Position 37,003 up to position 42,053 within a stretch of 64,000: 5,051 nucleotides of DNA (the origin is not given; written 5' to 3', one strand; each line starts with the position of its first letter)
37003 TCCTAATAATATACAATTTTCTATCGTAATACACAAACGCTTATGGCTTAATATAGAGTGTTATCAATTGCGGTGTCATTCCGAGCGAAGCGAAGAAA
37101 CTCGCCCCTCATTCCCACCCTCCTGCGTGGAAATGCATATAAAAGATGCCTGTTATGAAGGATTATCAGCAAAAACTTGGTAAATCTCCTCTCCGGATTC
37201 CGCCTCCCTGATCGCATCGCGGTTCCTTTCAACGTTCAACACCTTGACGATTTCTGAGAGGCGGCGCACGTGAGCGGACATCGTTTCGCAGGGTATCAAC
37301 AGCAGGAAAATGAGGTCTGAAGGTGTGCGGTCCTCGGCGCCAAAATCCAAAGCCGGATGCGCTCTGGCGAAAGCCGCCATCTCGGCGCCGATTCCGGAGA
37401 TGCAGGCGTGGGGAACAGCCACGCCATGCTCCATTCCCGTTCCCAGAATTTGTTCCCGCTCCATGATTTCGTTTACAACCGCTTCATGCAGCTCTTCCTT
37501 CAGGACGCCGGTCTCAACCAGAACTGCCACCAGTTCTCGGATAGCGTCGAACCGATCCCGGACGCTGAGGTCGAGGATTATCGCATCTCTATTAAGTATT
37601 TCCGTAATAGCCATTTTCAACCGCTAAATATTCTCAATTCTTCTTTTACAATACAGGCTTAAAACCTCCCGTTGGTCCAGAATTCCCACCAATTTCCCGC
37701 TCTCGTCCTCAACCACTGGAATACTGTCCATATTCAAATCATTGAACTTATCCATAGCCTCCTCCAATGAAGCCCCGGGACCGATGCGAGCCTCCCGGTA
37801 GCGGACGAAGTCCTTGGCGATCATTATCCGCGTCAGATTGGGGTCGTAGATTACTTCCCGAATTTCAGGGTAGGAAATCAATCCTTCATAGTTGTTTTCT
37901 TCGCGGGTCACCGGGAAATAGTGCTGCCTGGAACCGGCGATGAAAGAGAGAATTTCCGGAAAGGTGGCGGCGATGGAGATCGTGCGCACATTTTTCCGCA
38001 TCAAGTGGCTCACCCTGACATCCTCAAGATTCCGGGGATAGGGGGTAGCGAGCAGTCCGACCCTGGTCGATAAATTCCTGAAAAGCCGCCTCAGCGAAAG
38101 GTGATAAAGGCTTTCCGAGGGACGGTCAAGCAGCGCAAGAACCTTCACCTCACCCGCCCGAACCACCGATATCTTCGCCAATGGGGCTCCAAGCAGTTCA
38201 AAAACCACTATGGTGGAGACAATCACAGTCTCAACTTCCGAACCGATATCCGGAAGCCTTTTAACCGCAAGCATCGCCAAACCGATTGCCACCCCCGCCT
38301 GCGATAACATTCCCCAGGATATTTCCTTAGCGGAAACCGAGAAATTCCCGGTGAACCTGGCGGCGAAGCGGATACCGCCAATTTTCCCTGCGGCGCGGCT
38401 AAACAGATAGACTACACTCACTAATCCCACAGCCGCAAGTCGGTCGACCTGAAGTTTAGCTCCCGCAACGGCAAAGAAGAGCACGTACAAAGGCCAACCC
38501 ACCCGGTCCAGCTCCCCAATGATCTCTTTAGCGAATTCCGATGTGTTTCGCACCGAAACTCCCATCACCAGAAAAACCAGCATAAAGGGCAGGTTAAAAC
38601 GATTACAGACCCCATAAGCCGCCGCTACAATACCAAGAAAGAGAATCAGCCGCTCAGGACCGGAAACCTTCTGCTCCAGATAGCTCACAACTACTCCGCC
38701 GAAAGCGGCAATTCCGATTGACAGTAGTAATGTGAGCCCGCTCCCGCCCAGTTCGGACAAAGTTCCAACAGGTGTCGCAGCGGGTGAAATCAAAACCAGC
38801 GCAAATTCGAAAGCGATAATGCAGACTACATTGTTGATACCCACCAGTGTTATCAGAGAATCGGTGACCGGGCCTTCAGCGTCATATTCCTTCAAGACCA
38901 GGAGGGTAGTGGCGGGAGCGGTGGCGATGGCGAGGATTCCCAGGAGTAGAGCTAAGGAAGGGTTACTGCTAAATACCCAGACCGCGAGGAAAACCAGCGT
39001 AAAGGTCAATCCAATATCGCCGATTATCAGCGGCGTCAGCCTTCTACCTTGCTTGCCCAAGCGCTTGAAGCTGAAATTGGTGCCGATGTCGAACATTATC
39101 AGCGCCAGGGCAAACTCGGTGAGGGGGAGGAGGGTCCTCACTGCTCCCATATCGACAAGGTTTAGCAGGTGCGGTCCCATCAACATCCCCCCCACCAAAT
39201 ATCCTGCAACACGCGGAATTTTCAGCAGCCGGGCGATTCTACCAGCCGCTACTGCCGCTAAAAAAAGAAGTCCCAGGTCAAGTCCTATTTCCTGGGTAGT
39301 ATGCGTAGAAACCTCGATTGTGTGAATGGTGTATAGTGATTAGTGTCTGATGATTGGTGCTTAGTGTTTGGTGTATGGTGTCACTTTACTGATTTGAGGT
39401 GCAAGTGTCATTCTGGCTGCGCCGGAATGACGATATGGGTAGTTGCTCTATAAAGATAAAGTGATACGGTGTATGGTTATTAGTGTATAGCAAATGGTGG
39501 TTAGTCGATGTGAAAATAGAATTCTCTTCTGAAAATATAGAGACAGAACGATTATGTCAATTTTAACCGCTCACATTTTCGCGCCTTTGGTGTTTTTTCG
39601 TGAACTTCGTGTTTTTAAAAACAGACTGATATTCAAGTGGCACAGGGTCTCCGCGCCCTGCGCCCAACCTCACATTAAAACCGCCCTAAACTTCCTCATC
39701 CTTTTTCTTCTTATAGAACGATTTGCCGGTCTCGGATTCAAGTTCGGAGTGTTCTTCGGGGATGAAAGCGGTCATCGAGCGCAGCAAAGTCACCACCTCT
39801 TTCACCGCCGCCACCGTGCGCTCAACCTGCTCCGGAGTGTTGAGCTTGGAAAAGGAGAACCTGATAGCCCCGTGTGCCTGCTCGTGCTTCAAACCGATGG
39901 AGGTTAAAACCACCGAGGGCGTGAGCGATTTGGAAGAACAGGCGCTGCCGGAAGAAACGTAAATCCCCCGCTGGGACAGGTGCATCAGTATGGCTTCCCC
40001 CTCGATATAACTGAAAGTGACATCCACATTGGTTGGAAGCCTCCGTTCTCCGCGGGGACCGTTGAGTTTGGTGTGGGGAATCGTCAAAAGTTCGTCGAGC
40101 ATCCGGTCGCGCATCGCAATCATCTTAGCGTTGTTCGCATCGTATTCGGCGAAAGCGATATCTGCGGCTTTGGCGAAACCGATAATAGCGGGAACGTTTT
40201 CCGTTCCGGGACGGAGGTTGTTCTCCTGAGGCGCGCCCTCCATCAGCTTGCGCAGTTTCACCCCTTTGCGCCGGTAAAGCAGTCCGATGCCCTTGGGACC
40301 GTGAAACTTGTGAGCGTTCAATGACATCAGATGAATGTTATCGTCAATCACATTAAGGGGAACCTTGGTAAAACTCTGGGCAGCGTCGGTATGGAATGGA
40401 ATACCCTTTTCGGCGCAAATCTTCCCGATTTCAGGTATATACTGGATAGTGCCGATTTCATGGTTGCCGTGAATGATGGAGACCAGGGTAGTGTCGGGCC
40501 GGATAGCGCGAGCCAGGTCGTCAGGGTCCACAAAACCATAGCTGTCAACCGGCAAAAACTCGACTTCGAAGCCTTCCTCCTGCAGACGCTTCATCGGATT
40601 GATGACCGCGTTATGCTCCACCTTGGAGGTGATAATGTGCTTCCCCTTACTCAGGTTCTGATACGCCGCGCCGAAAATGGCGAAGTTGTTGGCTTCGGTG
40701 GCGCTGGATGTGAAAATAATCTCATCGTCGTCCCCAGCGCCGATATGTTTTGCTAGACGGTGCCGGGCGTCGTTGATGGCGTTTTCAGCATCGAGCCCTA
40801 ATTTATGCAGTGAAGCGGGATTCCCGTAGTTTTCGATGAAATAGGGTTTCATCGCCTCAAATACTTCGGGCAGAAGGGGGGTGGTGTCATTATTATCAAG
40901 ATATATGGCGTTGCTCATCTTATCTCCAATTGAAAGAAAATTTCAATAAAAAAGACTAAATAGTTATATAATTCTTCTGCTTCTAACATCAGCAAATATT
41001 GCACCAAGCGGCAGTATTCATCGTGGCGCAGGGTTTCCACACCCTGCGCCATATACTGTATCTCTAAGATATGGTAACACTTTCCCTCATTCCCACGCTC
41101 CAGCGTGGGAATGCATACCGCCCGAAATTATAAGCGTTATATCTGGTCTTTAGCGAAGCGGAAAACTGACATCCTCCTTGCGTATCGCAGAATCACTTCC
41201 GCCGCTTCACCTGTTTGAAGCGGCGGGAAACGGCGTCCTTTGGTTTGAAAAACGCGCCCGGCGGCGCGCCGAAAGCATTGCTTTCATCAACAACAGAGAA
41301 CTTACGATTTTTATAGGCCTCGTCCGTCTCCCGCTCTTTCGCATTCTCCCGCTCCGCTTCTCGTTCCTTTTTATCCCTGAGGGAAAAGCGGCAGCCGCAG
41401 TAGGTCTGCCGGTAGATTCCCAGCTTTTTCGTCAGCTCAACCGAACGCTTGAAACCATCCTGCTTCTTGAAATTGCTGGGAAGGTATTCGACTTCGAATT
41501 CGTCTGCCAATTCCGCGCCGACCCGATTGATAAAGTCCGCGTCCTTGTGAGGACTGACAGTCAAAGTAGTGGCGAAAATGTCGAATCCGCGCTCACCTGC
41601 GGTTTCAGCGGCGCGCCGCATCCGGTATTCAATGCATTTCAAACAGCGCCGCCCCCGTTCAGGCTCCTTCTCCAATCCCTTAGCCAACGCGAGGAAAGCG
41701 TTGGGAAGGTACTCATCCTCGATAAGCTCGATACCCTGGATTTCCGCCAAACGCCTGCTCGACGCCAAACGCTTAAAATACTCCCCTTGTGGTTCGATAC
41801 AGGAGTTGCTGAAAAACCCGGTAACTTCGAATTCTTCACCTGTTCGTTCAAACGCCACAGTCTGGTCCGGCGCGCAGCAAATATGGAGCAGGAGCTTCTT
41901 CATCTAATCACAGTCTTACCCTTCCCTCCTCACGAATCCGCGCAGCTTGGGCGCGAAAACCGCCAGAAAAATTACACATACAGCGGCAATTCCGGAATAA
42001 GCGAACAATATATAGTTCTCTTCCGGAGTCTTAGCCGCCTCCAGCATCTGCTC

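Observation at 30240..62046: Intergenic DNA is built from a shared vocabulary of hairpin units arranged in a recurring order and orientation (BIME-like mosaic)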

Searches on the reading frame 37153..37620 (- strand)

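Call 9: search_protein_families(library=pfam, proteins=[window:37153-37620:-])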
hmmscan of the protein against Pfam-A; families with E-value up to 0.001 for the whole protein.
window:37153-37620:- (155 aa): 1 family
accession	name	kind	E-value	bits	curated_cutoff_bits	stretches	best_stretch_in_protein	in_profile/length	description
PF00359.27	PTS_EIIA_2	-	2.5e-26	92.8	27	1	7-151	1-142/144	Phosphoenolpyruvate-dependent sugar phosphotransferase system, EIIA 2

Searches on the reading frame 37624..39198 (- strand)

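Call 9: search_protein_families(library=pfam, proteins=[window:37624-39198:-])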
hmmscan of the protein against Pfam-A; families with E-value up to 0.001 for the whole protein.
window:37624-39198:- (524 aa): 2 families
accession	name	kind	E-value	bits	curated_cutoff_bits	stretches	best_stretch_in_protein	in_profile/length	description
PF00999.27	Na_H_Exchanger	-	1.2e-19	70.9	26.2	1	2-337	24-364/375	Sodium/hydrogen exchanger, transmembrane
PF00571.33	CBS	-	5e-16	59.2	24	2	471-515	11-54/57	CBS domain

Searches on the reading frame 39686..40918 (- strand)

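Call 9: search_protein_families(library=pfam, proteins=[window:39686-40918:-])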
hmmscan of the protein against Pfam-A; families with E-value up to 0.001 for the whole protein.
window:39686-40918:- (410 aa): 3 families
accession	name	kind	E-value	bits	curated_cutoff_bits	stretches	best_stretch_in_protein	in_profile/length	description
PF00266.25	Aminotran_5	-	1.7e-79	267.9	21.5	1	5-367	1-370/371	Aminotransferase class-V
PF01041.23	DegT_DnrJ_EryC1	-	2.4e-09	37.3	19.8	1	64-183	39-150/360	DegT/DnrJ/EryC1/StrS aminotransferase family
PF01212.27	Beta_elim_lyase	-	6.3e-07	29.4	27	1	65-181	48-171/288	Beta-eliminating lyase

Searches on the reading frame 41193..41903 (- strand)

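Call 9: search_protein_families(library=pfam, proteins=[window:41193-41903:-])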
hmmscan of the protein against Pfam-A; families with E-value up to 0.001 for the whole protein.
window:41193-41903:- (236 aa): 1 family
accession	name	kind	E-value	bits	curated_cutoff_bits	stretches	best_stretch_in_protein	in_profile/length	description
PF02677.20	QueH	-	4.1e-60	203.3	23.5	1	4-176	1-174/175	Epoxyqueuosine reductase QueH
